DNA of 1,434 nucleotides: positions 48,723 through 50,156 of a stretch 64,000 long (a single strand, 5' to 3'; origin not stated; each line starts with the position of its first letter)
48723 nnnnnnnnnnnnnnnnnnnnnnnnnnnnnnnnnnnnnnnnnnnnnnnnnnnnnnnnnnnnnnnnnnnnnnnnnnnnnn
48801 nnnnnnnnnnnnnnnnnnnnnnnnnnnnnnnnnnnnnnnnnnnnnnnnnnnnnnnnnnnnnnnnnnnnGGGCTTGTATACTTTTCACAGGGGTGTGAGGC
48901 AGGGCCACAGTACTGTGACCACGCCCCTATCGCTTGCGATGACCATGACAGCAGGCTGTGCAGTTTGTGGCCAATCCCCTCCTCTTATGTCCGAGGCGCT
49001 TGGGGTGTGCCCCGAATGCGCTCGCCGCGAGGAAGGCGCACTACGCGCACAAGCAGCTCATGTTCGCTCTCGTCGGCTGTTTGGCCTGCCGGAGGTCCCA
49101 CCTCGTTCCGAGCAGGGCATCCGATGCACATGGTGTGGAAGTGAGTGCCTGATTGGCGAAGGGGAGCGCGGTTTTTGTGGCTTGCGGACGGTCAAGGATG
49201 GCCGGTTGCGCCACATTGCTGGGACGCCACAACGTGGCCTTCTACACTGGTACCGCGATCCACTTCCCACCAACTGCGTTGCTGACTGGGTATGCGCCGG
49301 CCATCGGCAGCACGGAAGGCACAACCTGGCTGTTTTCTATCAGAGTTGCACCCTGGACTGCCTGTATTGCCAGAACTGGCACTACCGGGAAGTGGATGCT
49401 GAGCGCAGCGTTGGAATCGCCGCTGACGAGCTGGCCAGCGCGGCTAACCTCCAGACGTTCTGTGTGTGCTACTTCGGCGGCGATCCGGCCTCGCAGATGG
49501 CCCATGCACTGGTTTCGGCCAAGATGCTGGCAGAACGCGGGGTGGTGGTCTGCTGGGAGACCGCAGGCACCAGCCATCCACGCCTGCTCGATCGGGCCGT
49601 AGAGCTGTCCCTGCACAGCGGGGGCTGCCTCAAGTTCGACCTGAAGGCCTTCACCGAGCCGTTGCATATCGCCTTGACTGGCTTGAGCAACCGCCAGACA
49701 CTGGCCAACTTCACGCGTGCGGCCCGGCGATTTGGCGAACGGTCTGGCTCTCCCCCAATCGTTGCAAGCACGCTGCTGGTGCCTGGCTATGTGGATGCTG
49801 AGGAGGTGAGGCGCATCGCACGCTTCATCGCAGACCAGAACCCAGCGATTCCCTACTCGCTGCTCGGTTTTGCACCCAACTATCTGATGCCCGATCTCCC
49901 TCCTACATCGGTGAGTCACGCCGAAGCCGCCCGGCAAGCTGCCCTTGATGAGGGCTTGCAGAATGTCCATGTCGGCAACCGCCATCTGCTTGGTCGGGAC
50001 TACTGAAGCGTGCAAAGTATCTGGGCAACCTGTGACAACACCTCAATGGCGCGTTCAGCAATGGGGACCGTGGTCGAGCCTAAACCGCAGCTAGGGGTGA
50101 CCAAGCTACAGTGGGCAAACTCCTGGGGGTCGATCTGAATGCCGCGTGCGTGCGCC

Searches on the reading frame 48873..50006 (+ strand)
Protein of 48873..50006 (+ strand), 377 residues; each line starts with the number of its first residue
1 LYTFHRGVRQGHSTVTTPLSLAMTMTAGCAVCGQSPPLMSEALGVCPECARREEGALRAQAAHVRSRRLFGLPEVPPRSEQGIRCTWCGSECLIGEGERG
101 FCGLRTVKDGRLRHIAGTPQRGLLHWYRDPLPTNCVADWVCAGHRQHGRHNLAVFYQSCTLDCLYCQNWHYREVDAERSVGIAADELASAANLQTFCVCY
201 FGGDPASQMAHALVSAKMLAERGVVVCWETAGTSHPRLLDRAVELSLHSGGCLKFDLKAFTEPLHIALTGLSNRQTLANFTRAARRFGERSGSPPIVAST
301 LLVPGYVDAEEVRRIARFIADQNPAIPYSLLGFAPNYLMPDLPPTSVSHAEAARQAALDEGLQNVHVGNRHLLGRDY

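Call 3: search_protein_families(library=pfam, proteins=[window:48873-50006:+], max_evalue=0.01)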
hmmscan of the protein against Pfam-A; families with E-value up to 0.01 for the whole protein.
window:48873-50006:+ (377 aa): 2 families
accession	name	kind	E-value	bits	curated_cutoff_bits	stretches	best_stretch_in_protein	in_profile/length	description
PF04055.27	Radical_SAM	-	1.6e-10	41.8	29.5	1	155-318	3-165/166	Radical SAM superfamily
PF13353.11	Fer4_12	-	0.0015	19.3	22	1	152-239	8-98/137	4Fe-4S single cluster domain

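Call 4: search_protein_families(library=ncbifam, proteins=[window:48873-50006:+], max_evalue=0.01)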
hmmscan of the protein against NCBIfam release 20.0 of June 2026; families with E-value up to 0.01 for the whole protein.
window:48873-50006:+ (377 aa): 11 families
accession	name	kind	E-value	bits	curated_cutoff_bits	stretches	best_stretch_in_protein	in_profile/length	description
TIGR04337.1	AmmeMemoSam_rS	hypoth_equivalog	3.9e-22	78.6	220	1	80-371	9-287/349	AmmeMemoRadiSam system radical SAM enzyme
NF048010.1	SfplDhtActHpsHDes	equivalog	6.7e-13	48.1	430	1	201-333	138-263/298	(2S)-3-sulfopropanediol dehydratase activating enzyme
TIGR02493.1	PFLA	equivalog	2.6e-11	43.4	231.75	1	152-323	18-187/235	pyruvate formate-lyase-activating protein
TIGR02495.1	NrdG2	equivalog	1e-09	38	131.15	1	147-322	14-183/193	anaerobic ribonucleoside-triphosphate reductase activating protein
NF008356.0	PRK11145.1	equivalog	1.3e-08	34.5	375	1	153-322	24-191/246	pyruvate formate lyase 1-activating protein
TIGR04041.1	activase_YjjW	hypoth_equivalog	9.5e-08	31.8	250.2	1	255-341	165-246/276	YjjW family glycine radical enzyme activase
TIGR02494.1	PFLE_PFLC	subfamily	4.6e-07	29.4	174.35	1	201-333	130-254/293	glycyl-radical enzyme activating protein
NF033719.1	ind_deCO2_activ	equivalog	1.7e-05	24.3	425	1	198-323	133-249/302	indoleacetate decarboxylase activase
TIGR04349.1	rSAM_QueE_gams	hypoth_equivalog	0.00025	20.8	300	1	148-243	18-109/210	7-carboxy-7-deazaguanine synthase QueE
NF043069.1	T4HPD_activ_SAM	equivalog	0.0004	19.8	425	0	198-285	127-210/299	trans-4-hydroxy-L-proline dehydratase activase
TIGR02826.1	RNR_activ_nrdG3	equivalog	0.00059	19.7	151.7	1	151-234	17-100/148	anaerobic ribonucleoside-triphosphate reductase activating protein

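Call 7: search_solved_structures(query=window:48873-50006:+, max_evalue=0.01, show_alignments=2)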
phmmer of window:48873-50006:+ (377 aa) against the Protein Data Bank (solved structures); distinct sequences matched with E-value up to 0.01: 2.
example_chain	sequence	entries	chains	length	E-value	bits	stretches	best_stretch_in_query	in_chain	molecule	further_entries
8fo0_A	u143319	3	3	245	2.4e-06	30.1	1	153-326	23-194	Pyruvate formate-lyase 1-activating enzyme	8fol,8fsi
3c8f_A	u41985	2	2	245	4.7e-06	29.2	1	153-325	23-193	Pyruvate formate-lyase 1-activating enzyme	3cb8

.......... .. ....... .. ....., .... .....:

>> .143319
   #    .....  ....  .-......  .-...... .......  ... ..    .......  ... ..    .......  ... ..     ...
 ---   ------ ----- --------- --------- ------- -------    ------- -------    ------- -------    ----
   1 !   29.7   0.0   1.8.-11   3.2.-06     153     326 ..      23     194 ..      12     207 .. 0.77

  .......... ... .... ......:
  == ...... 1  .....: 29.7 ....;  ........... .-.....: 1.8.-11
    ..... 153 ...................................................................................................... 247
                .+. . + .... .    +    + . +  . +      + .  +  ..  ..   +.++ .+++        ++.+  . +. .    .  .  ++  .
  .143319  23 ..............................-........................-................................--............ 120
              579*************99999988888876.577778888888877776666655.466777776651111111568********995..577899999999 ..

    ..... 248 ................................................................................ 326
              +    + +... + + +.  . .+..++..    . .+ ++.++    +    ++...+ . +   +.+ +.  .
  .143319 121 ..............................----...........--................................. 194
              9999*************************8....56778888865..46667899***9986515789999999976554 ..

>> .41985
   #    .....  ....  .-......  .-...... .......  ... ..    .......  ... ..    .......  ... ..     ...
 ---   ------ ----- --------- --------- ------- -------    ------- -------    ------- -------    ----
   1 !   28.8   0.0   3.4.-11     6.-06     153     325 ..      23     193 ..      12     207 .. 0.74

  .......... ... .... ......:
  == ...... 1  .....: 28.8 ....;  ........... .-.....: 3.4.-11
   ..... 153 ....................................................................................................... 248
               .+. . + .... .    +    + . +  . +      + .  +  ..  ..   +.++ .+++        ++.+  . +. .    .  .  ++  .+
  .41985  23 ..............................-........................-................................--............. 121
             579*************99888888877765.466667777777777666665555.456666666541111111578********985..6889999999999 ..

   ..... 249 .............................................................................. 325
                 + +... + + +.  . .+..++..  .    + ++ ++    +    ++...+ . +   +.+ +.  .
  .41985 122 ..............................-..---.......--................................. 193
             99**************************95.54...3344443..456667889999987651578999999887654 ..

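Call 10: find_homologous_proteins(query=window:48939-50006:+, max_evalue=0.00001)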
Query window:48939-50006:+ (355 aa): 4748 proteins with E <= 0.00001 among 8000 candidates; the best 120 are listed.
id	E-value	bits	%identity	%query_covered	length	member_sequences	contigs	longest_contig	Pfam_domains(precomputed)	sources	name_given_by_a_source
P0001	2.5e-229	779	100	94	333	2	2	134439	PF04055.28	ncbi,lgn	-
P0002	1.1e-182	625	76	98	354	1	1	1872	PF04055.28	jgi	jgi:pyruvate formate lyase activating enzyme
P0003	6.6e-182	623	78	95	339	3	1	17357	PF04055.28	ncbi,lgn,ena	-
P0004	8.1e-182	622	76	98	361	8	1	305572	PF04055.28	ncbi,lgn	-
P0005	1.2e-181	622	74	100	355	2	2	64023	PF04055.28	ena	-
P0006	3.9e-181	620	75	100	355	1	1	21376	PF04055.28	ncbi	-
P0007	5.8e-181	620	74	100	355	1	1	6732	PF04055.28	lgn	-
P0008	1.1e-180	619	75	100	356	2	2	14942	PF04055.28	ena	-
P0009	2.5e-180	617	74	98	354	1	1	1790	PF04055.28,PF13353.12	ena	-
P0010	2.7e-180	617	74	98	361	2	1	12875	PF04055.28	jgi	jgi:pyruvate formate lyase activating enzyme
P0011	3.0e-179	614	75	98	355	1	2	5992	PF04055.28,PF13353.12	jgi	jgi:pyruvate formate lyase activating enzyme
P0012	3.7e-178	610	72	100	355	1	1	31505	PF04055.28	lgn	-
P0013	5.9e-178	610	73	100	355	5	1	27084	PF04055.28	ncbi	-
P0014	9.6e-178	609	76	98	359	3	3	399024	PF04055.28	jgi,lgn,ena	-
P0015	1.7e-177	608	74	100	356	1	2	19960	PF04055.28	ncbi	-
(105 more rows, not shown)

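Call 11: find_related_loci(query=window:48939-50006:+, collection=genome_contigs, flank=10000)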
Query window:48939-50006:+ (355 aa) in genome_contigs; peptide patterns used: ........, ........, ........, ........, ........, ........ (x = any residue, [..] = any of these).
474 stretches matched a pattern; 342 encode a relative of the query (tblastn E <= 1e-3); the best 80 are kept; 80 distinct loci.
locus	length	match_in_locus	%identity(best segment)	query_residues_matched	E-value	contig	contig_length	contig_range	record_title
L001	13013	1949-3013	77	1-355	0e+0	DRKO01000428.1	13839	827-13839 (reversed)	MAG TPA_asm: Chloroflexota bacterium isolate HyVt-442 HyVt-442_k145_77687, whole genome shotgun sequence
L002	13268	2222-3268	76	7-355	2e-180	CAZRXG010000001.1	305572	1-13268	MAG TPA_asm: uncultured Anaerolineae bacterium isolate binchicken_co178_148 genome assembly, contig: NODE_49_length_3055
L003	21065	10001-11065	73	1-355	1e-177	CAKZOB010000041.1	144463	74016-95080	MAG TPA_asm: uncultured Anaerolineales bacterium isolate SRR5214706_bin.22_CONCOCT_v1.1_MAG genome assembly, contig: ERZ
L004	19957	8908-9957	70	7-354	4e-158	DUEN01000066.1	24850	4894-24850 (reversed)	MAG TPA_asm: Caldilineae bacterium isolate J4 Contig66, whole genome shotgun sequence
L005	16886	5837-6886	68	7-354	2e-154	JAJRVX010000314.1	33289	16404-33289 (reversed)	MAG: Chloroflexota bacterium isolate Dive96_bin10.82 k141_2851551, whole genome shotgun sequence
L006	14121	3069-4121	66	7-355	5e-154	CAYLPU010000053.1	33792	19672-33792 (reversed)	MAG TPA_asm: uncultured Anaerolineales bacterium isolate binchicken_co243_290 genome assembly, contig: NODE_838_length_3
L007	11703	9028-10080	67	7-355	2e-153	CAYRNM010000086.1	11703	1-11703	MAG TPA_asm: uncultured Anaerolineae bacterium isolate SRP098346_co1_12 genome assembly, contig: NODE_6763_length_11703_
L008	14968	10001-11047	68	7-353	2e-152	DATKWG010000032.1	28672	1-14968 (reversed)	MAG TPA_asm: Anaerolineae bacterium isolate SMAG_U14156 k141_1393121, whole genome shotgun sequence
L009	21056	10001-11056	66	6-355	3e-152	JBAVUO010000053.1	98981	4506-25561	MAG: Terriglobales bacterium isolate MFD02222_ilm_asm_bin20 k127_112107, whole genome shotgun sequence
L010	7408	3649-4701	66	7-355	3e-152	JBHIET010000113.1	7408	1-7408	MAG: Anaerolineae bacterium isolate b2.sp2_bin.30 NODE_3742_length_7408_cov_10.421597, whole genome shotgun sequence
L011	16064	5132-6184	68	7-355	3e-150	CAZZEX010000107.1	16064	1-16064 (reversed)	MAG TPA_asm: uncultured Anaerolineales bacterium isolate SRP214966_co5_324 genome assembly, contig: NODE_3108_length_160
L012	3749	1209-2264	64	6-355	7e-155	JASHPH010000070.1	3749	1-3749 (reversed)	MAG: Candidatus Sulfotelmatobacter sp. isolate JOPF044 JOPF_NEAR_contig_286544, whole genome shotgun sequence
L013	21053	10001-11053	68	7-355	6e-149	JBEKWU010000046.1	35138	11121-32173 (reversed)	MAG: Bryobacteraceae bacterium isolate SPRUCE 635 SPRUCE_635_46, whole genome shotgun sequence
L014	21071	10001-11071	67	1-355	1e-148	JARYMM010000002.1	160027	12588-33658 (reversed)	MAG: Anaerolineae bacterium isolate A05DMB-I-32 NODE_2_length_160027_cov_6.927369, whole genome shotgun sequence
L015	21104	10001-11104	61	7-355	2e-148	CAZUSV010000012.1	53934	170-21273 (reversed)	MAG TPA_asm: uncultured Anaerolineales bacterium isolate SRP077602_co5_397 genome assembly, contig: NODE_2814_length_539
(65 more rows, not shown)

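Call 78: predict_structure(alignment_id=A4)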
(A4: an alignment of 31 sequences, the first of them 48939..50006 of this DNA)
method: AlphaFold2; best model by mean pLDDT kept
length: 355 residues; sequences in the alignment: 31
mean_pLDDT: 90.3   pTM: 0.91
mean pLDDT of the five models: 90.3, 89.7, 87.1, 86.4, 85.5
residues with pLDDT >= 90: 249; 70-90: 88; 50-70: 15; < 50: 3
segments of 3 or more residues with pLDDT < 50: 1-3
pLDDT, mean of each block of 10 residues (from residue 1): 74 92 96 95 89 95 91 95 94 91 82 77 86 83 79 83 95 89 76 96 92 92 94 95 96 96 91 94 97 99 96 90 95 99 90 65
secondary structure, 60 per line:
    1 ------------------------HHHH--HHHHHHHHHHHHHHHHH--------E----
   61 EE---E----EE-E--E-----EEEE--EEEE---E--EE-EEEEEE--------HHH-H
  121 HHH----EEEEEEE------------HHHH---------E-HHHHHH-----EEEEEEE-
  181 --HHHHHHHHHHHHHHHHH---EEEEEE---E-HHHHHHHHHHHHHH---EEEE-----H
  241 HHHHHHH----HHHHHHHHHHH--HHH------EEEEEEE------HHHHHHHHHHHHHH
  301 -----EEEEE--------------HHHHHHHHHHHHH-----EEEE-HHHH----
elements in order: H25-28 H31-47 E83-86 E89-92 E102-107 H120-123 E128-134 H147-150 H162-167 E173-179 H183-199 E203-208 H214-227 E231-234 H240-247 H252-262 E274-280 H287-300 E306-310 H325-337 E343-346 H348-351

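Call 80: fold_search(model_id=the predicted structure, library=pdb)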
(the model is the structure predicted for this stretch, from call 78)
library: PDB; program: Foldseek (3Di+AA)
matches with E <= 10: 1575; with E <= 0.001: 31
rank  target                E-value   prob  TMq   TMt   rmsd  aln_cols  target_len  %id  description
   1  3c8f                  2.4e-12  1.00  0.52  0.74   3.1       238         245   19  4Fe-4S-Pyruvate formate-lyase Activating Enzyme with partially disordered AdoMet (released 2008-10-28)
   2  8fo0                  3.7e-12  1.00  0.51  0.73   3.2       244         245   18  The structure of a crystallizable variant of E. coli pyruvate formate-lyase activating enzyme bound to a partially cleav (released 2023-05-24)
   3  3cb8_A                6.3e-11  1.00  0.51  0.73   3.9       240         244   19  4Fe-4S-Pyruvate formate-lyase activating enzyme in complex with AdoMet and a peptide substrate (released 2008-10-28)
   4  5v1s_A                1.1e-05  1.00  0.49  0.42   5.3       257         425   14  Crystal structure of Streptococcus suis SuiB bound to S-adenosylmethionine (released 2017-08-30)
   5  3rfa_A                1.1e-05  1.00  0.48  0.51   4.2       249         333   14  X-ray structure of RlmN from Escherichia coli in complex with S-adenosylmethionine (released 2011-05-11)
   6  5v1t_A                1.2e-05  1.00  0.48  0.39   3.6       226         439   13  Crystal structure of Streptococcus suis SuiB bound to precursor peptide SuiA (released 2017-08-30)
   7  4pl1_B                1.7e-05  1.00  0.49  0.48   4.6       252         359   16  X-ray crystal structure of C118A RlmN from Escherichia coli with S-adenosylmethionine (released 2014-05-28)
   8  5v1q_B                1.9e-05  1.00  0.47  0.39   4.0       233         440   13  Crystal structure of Streptococcus suis SuiB (released 2017-08-30)
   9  5hr6_A                2.1e-05  1.00  0.49  0.49   4.1       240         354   16  X-ray crystal structure of C118A RlmN with cross-linked tRNA purified from Escherichia coli (released 2016-04-13)
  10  3rf9_A                2.5e-05  1.00  0.49  0.49   4.3       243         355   16  X-ray structure of RlmN from Escherichia coli (released 2011-05-11)
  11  5hr7_A                2.5e-05  1.00  0.49  0.48   8.9       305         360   14  X-ray crystal structure of C118A RlmN from Escherichia coli with cross-linked in vitro transcribed tRNA (released 2016-04-13)
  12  5v1q_A                2.7e-05  1.00  0.47  0.39   4.1       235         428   12  Crystal structure of Streptococcus suis SuiB (released 2017-08-30)
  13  7bi7_B                2.9e-05  1.00  0.42  0.53   4.9       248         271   16  An Unexpected P-Cluster like Intermediate En Route to the Nitrogenase FeMo-co (released 2021-03-10)
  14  3can                  3.0e-05  1.00  0.41  0.86   2.5       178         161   21  Crystal structure of a domain of pyruvate-formate lyase-activating enzyme from Bacteroides vulgatus ATCC 8482 (released 2008-03-04)
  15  3rfa_B                3.2e-05  1.00  0.48  0.48   4.2       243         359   15  X-ray structure of RlmN from Escherichia coli in complex with S-adenosylmethionine (released 2011-05-11)
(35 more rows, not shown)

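Call 90: search_protein_families(library=ncbifam, proteins=[L009:8800-9885:-, L009:7941-8786:-, L009:6039-7646:+], max_evalue=0.00001)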
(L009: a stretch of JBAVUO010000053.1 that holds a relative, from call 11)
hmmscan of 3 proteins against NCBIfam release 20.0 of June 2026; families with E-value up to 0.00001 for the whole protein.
L009:8800-9885:- (361 aa): 7 families
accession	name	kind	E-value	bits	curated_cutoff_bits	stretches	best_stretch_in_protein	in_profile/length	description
TIGR04337.1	AmmeMemoSam_rS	hypoth_equivalog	2.5e-75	253.5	220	1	36-358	9-334/349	AmmeMemoRadiSam system radical SAM enzyme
TIGR02495.1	NrdG2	equivalog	9.7e-12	44.6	131.15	1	94-262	14-182/193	anaerobic ribonucleoside-triphosphate reductase activating protein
TIGR04041.1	activase_YjjW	hypoth_equivalog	5.7e-09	35.8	250.2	1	144-277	109-240/276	YjjW family glycine radical enzyme activase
NF048010.1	SfplDhtActHpsHDes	equivalog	2.7e-08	33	430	1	146-277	134-265/298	(2S)-3-sulfopropanediol dehydratase activating enzyme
TIGR02493.1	PFLA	equivalog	1.6e-07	30.9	231.75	1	106-258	25-181/235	pyruvate formate-lyase-activating protein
TIGR02666.1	moaA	equivalog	2.6e-06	26.6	284.05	1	105-250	19-172/336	GTP 3',8-cyclase MoaA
TIGR02668.1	moaA_archaeal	equivalog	4.2e-06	25.9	325.25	1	105-250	19-165/303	GTP 3',8-cyclase MoaA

L009:7941-8786:- (281 aa): 6 families
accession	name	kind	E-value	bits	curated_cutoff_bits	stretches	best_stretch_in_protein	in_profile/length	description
TIGR03605.1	antibiot_sagB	domain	5.9e-35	120.3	78.4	1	125-277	3-171/173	SagB family peptide dehydrogenase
TIGR04511.1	SagB_rel_DH_2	exception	3.4e-21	75.7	240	1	83-265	156-353/380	putative peptide maturation dehydrogenase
TIGR02476.1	BluB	equivalog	9.6e-11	41.4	150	1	101-280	6-180/205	5,6-dimethylbenzimidazole synthase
NF008033.1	PRK10765.1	equivalog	3.3e-10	39.8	223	1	182-280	55-160/240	oxygen-insensitive NADPH nitroreductase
NF009810.0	PRK13294.1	equivalog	5.6e-10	38.7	304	1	105-280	255-430/449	coenzyme F420-0:L-glutamate ligase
TIGR03553.1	F420_FbiB_CTERM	equivalog_domain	5.9e-08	32.7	249.55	1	106-280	1-175/194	F420 biosynthesis protein FbiB, C-terminal domain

L009:6039-7646:+ (535 aa): 0 families
